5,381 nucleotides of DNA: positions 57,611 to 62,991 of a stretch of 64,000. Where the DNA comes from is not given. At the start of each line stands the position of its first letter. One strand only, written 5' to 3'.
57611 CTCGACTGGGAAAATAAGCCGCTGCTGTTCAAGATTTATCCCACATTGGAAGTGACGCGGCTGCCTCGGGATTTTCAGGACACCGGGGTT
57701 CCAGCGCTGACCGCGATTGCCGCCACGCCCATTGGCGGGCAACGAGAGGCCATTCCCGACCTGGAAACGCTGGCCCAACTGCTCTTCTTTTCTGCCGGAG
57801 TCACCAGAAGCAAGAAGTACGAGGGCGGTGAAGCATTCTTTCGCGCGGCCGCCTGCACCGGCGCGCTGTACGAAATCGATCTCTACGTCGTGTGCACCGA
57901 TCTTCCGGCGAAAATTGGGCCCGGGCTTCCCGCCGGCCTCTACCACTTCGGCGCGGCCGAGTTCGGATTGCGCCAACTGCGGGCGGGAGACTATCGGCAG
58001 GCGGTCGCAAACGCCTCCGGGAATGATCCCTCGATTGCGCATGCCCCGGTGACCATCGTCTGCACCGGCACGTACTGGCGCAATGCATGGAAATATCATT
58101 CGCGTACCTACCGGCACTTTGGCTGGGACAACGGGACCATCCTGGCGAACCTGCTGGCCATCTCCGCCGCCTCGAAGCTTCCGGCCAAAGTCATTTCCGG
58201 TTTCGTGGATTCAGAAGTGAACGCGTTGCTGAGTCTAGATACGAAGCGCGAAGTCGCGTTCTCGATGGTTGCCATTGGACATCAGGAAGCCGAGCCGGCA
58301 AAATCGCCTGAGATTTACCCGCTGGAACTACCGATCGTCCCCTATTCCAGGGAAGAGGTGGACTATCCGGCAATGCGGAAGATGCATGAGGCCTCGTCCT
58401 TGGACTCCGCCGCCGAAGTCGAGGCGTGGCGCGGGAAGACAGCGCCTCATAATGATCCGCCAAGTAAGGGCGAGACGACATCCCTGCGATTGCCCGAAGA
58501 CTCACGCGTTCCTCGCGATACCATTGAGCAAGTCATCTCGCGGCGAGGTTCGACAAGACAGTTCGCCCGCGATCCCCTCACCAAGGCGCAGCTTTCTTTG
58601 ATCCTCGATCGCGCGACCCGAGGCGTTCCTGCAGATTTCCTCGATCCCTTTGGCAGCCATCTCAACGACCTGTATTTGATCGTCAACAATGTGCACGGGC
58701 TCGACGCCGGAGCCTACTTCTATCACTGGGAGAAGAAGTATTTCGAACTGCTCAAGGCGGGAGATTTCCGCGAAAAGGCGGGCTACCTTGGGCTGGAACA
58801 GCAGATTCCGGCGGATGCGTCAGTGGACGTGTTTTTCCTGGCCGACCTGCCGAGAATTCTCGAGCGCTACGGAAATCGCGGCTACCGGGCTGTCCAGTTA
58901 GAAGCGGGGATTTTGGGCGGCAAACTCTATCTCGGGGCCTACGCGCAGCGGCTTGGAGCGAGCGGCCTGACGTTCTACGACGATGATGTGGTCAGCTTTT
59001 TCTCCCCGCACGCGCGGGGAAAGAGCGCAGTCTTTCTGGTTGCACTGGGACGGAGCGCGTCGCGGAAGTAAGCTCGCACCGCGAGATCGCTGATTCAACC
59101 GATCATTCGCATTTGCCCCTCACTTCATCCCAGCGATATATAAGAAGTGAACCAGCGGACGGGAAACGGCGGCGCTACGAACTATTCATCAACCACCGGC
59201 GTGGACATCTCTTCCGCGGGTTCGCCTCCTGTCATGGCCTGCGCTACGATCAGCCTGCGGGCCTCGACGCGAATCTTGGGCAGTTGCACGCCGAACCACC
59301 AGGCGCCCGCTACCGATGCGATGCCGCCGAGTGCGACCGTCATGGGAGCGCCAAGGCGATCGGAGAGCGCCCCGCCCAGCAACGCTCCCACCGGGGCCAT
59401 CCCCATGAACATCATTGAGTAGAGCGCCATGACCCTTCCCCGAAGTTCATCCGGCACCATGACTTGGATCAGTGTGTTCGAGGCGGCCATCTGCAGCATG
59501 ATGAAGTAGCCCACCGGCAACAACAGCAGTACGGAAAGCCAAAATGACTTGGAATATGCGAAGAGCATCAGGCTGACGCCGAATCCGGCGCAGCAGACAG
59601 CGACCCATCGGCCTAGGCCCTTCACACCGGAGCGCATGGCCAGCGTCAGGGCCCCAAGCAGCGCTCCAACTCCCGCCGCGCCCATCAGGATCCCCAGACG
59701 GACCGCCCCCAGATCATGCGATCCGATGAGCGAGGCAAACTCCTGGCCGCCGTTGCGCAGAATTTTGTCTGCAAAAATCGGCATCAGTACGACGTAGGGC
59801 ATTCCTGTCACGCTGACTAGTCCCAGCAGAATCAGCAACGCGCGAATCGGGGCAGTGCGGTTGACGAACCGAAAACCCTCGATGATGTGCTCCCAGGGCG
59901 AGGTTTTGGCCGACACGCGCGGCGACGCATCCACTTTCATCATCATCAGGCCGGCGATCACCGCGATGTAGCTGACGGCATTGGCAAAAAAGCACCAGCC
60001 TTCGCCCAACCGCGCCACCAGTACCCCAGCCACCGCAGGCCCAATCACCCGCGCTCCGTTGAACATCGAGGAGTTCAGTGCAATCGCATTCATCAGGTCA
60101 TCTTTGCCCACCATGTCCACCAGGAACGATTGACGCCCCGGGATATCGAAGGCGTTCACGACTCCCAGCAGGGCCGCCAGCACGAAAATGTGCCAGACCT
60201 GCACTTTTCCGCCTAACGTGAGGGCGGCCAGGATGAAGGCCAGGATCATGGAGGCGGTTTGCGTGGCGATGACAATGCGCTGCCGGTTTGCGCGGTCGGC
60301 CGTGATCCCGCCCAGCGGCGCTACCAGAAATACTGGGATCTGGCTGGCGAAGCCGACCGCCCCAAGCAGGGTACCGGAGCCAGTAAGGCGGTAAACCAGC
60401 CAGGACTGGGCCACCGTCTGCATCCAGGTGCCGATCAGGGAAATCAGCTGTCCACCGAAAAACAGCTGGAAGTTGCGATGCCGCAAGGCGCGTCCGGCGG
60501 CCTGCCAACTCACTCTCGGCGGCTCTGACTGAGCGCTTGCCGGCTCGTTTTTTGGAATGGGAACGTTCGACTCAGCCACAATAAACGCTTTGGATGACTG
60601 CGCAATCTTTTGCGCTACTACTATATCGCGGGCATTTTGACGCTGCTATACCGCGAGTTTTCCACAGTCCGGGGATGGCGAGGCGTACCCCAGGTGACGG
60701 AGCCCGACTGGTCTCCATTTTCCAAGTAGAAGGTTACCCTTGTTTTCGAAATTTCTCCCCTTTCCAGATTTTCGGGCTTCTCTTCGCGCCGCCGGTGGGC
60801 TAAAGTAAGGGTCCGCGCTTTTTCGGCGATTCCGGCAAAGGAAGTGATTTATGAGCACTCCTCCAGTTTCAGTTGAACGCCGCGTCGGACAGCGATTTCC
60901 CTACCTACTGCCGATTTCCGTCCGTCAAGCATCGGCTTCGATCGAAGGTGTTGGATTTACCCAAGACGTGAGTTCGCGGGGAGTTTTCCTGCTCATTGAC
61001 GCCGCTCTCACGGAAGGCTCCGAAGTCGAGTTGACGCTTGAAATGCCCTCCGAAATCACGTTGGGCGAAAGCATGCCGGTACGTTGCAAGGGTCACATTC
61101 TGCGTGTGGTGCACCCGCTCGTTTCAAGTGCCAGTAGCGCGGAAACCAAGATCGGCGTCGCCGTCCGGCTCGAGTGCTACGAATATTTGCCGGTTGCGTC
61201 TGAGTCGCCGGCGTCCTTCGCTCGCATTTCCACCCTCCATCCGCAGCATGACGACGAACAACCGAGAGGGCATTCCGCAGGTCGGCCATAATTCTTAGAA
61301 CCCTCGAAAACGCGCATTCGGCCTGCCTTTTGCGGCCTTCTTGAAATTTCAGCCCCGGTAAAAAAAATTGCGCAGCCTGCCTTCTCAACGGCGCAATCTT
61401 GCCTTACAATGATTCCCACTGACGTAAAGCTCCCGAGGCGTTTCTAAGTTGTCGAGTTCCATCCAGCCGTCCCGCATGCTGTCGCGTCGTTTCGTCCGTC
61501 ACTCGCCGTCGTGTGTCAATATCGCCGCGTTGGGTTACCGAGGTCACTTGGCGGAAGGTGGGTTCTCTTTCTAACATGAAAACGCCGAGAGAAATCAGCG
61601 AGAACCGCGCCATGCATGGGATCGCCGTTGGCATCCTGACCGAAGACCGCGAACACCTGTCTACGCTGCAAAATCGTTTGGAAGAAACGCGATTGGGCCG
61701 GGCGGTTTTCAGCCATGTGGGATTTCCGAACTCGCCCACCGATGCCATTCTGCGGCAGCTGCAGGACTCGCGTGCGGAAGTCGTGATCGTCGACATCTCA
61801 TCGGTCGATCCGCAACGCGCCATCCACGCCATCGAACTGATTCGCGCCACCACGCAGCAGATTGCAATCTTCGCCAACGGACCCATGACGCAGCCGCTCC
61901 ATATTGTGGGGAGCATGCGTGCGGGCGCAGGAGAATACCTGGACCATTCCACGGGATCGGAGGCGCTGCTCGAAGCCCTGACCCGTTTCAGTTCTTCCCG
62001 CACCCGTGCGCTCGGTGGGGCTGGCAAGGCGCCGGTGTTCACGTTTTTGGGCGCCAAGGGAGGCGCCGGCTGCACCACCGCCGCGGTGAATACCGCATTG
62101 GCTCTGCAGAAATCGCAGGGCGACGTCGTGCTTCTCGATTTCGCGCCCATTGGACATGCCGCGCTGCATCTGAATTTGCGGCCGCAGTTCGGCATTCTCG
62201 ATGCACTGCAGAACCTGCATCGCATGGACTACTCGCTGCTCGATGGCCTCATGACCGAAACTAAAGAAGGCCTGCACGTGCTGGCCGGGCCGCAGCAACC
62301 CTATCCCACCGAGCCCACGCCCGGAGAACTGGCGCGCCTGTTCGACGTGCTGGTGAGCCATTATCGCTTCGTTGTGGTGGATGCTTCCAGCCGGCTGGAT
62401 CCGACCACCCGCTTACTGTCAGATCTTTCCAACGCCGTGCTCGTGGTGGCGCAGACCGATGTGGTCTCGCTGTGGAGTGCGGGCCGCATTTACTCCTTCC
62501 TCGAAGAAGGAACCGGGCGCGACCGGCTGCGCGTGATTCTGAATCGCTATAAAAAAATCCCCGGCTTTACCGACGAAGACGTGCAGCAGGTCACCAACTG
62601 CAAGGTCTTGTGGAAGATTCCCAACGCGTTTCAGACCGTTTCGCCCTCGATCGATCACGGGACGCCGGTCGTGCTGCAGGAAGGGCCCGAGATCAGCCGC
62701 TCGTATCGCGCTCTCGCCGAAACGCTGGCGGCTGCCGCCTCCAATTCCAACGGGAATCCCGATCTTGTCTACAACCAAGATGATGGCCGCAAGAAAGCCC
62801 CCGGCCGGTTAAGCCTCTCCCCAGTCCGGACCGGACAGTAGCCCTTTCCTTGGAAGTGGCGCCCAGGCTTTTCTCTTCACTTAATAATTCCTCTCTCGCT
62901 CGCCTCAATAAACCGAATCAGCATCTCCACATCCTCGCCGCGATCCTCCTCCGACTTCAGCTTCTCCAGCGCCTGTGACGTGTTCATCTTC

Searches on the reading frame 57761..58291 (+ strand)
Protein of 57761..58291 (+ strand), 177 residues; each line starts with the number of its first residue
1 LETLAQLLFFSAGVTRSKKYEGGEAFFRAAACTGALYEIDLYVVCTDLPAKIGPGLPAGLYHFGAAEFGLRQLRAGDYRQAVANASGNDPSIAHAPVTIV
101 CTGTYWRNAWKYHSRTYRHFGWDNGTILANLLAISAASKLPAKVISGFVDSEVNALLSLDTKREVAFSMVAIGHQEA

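Call 47: search_solved_structures(query=window:57761-58291:+, max_evalue=1, show_alignments=5)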
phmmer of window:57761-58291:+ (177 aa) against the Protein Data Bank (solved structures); distinct sequences matched with E-value up to 1: 8.
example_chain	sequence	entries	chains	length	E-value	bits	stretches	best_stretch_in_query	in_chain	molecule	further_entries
3eo7_A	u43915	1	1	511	1.3e-26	96.5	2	3-171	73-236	Putative Nitroreductase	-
6gos_C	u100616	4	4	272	0.011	18.6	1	32-165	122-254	Microcin B17-processing protein McbC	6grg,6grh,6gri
8pz5_A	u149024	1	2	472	0.021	17.7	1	21-146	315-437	SagB-type dehydrogenase domain protein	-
5lq4_B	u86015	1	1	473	0.021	17.7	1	21-146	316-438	CyaGox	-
5lq4_A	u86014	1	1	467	0.024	17.6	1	21-146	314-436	CyaGox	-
3hoi_A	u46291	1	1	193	0.35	13.8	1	55-140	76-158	FMN-dependent nitroreductase BF3017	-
3fmt_A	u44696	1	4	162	0.46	13.4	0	111-158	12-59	Protein seqA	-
8cqs_A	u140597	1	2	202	0.48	13.3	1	56-143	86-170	Nitroreductase-like protein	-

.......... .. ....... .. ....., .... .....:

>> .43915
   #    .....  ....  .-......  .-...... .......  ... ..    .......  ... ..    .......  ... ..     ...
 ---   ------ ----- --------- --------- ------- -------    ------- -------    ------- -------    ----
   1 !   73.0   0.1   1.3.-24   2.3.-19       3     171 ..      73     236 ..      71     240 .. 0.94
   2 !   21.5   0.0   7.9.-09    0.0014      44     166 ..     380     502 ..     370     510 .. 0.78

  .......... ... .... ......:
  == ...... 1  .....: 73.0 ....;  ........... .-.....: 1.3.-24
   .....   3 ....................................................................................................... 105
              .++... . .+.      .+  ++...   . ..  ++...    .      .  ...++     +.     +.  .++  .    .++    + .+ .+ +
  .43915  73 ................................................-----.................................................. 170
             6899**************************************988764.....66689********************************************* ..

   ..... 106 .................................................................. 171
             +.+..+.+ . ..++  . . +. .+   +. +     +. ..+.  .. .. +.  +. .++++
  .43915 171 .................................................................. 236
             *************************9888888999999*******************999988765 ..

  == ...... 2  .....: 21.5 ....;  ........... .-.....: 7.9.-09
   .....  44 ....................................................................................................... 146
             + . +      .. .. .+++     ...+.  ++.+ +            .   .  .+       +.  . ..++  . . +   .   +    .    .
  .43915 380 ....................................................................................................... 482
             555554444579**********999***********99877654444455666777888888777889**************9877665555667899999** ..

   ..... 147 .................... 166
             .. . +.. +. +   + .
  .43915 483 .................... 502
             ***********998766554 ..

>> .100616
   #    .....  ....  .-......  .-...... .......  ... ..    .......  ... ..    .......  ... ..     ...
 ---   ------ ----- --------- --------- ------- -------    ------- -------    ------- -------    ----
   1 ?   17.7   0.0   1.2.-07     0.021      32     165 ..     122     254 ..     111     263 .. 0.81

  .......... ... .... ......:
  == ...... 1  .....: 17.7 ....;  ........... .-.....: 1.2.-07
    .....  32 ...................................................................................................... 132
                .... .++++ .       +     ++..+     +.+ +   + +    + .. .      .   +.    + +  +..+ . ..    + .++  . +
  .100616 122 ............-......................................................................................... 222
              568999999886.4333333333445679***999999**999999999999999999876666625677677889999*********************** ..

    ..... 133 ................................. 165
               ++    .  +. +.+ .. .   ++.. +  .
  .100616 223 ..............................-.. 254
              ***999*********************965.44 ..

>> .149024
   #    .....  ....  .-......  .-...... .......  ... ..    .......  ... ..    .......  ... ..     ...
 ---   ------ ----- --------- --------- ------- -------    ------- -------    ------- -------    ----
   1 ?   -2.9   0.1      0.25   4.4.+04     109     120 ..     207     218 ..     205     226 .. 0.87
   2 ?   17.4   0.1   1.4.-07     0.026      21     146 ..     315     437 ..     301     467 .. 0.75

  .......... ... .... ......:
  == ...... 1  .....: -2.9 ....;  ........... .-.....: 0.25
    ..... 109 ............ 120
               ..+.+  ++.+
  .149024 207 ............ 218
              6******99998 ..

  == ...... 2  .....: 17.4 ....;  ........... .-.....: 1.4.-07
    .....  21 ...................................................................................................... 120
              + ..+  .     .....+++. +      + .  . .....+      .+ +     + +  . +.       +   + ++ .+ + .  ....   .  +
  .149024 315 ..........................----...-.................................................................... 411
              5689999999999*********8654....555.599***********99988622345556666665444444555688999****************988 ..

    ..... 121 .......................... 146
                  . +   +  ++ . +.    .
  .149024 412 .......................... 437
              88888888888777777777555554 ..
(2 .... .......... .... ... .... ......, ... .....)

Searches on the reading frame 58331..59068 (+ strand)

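Call 62: search_protein_families(library=ncbifam, proteins=[window:58331-59068:+], max_evalue=10)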
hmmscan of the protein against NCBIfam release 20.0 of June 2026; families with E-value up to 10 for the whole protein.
window:58331-59068:+ (246 aa): 2 families
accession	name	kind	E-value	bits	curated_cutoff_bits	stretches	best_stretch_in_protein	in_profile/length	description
TIGR03605.1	antibiot_sagB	domain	4.8e-15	55.5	78.4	1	112-222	41-153/173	SagB family peptide dehydrogenase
TIGR04511.1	SagB_rel_DH_2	exception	9.1e-14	51.3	240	1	18-210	131-336/380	putative peptide maturation dehydrogenase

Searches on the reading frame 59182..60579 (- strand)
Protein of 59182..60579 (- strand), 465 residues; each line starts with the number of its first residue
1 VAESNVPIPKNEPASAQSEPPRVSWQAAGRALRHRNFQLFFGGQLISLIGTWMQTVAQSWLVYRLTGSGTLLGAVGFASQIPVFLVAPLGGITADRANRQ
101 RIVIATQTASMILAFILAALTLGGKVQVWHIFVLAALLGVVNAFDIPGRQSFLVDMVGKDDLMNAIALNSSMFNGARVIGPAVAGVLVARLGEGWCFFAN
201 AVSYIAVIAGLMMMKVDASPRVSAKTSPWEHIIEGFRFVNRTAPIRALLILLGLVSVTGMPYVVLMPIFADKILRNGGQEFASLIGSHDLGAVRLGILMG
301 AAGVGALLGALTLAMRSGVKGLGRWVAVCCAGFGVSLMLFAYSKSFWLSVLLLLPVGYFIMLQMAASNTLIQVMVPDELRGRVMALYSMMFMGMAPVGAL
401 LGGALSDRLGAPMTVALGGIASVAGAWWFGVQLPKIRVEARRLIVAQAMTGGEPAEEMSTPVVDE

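Call 3: search_protein_families(library=ncbifam, proteins=[window:59182-60579:-], max_evalue=0.00001)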
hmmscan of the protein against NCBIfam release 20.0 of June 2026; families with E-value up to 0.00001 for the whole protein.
window:59182-60579:- (465 aa): 10 families
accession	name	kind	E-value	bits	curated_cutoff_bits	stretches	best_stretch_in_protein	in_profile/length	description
TIGR00900.1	2A0121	subfamily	2.9e-60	204.5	319.6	1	37-410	1-364/364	H+ Antiporter protein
NF007792.0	PRK10489.1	equivalog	7.6e-41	140.5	324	1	33-438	15-404/419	enterobactin transporter EntS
NF012178.0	tet_MFS_V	exception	6.8e-22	78.2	640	1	32-423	5-388/409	tetracycline efflux MFS transporter Tet(V)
NF052575.1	MFS_efflux_Tap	equivalog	3.8e-18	65.7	625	1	40-415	9-377/401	multidrug efflux MFS transporter Tap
NF000246.1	macrolide_MefC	exception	1.8e-15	56.9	870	1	37-422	10-385/407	macrolide efflux MFS transporter Mef(C)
NF006386.0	PRK08633.1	equivalog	8.8e-14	50.2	1221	1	69-438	46-415/1147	acyl-[ACP]--phospholipid O-acyltransferase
TIGR00880.1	2_A_01_02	superfamily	2e-11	44.2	131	1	83-212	11-135/141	multidrug resistance protein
NF000245.1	macrolide_MefA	exception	3.9e-10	39.4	675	1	35-423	9-387/405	macrolide efflux MFS transporter Mef(A)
NF000154.1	macrolide_MefEN2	exception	4.4e-09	36.1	800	1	43-386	14-345/401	macrolide efflux MFS transporter Mef(En2)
NF000051.1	macrolide_MefB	exception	1.6e-07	30.6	800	1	35-424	9-387/409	macrolide efflux MFS transporter Mef(B)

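Call 4: search_protein_families(library=pfam, proteins=[window:59182-60579:-], max_evalue=0.00001)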
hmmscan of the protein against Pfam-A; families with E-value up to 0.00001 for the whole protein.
window:59182-60579:- (465 aa): 2 families
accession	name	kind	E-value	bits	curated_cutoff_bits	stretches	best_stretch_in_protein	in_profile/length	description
PF05977.19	MFS_3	-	3.3e-53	181.3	27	1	32-436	7-398/524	Transmembrane secretion effector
PF07690.21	MFS_1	-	2.7e-35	122.3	33.4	2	41-391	2-339/347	Major Facilitator Superfamily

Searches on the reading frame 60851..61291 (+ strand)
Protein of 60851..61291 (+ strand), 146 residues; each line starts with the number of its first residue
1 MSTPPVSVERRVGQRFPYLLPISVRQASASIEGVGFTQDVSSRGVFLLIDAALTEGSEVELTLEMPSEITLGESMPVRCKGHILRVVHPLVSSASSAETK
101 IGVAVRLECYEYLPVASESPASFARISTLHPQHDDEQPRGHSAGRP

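Call 24: search_protein_families(library=pfam, proteins=[window:60851-61291:+], max_evalue=0.0001)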
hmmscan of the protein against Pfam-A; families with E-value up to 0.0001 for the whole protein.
window:60851-61291:+ (146 aa): 1 family
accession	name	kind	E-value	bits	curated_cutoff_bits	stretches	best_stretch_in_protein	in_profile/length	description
PF07238.19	PilZ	-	1.6e-07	32.1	22.5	1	9-86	1-72/102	PilZ domain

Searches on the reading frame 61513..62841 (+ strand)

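Call 24: search_protein_families(library=pfam, proteins=[window:61513-62841:+], max_evalue=0.0001)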
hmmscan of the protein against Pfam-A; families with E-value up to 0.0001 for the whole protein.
window:61513-62841:+ (442 aa): 3 families
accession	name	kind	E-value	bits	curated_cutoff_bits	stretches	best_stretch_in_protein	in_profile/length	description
PF13614.12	AAA_31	-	7.5e-06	26.4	27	1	177-330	5-164/177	AAA domain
PF06564.18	CBP_BcsQ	-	3.7e-05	23.8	21.3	0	177-318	5-150/234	Cellulose biosynthesis protein BcsQ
PF01656.29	CbiA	-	7.7e-05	23.1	25.4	0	177-371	2-111/125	CobQ/CobB/MinD/ParA nucleotide binding domain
